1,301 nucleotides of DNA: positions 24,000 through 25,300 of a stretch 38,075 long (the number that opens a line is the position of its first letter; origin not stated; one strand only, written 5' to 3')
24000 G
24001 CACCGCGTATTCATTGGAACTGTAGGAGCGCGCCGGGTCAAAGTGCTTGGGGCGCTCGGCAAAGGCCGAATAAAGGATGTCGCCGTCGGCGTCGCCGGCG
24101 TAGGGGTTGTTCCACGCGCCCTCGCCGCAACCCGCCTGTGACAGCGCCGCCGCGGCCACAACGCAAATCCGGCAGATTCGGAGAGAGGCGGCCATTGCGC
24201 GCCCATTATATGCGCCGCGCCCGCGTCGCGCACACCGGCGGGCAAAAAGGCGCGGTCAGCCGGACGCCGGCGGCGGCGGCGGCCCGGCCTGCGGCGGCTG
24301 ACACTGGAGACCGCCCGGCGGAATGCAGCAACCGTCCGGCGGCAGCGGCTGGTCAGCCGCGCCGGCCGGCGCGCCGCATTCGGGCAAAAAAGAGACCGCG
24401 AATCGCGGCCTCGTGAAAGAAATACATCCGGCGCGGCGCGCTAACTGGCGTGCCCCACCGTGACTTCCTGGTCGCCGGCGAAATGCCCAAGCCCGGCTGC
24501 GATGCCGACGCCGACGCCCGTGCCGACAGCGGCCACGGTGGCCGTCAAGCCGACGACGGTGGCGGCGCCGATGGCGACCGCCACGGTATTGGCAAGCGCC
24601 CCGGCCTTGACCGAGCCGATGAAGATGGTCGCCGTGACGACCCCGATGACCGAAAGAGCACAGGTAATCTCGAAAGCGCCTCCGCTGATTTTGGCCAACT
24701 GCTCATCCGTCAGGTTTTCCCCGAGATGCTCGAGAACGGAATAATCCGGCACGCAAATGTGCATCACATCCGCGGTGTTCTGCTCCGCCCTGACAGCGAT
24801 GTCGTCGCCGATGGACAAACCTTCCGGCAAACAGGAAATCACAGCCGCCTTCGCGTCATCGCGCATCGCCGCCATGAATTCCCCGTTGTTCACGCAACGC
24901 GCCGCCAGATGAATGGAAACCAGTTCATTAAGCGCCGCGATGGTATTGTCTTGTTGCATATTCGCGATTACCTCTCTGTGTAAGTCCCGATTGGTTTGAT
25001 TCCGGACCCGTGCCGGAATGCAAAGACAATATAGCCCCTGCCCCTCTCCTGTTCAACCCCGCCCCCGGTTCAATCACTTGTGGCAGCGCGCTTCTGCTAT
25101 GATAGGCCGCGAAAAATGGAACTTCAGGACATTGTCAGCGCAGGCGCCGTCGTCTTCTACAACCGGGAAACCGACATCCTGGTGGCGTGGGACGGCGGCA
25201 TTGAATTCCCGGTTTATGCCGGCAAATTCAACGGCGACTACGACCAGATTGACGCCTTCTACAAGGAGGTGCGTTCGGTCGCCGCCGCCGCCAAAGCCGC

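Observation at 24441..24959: Orphan NHLP-type leader with double-glycine site fused to an unusually long glycine-zipper core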

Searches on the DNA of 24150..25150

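Call 80: search_rna_families(source=window, start=24150, end=25150, threshold=evalue, max_evalue=1)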
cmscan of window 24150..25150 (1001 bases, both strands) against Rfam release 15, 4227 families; matches with E-value up to 1: 1.
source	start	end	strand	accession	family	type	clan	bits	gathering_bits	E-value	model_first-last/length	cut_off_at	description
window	24284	24369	-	RF03985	mir-9250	Gene; miRNA;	-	23.5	90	0.2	1-63/63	no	mir-9250 microRNA precursor family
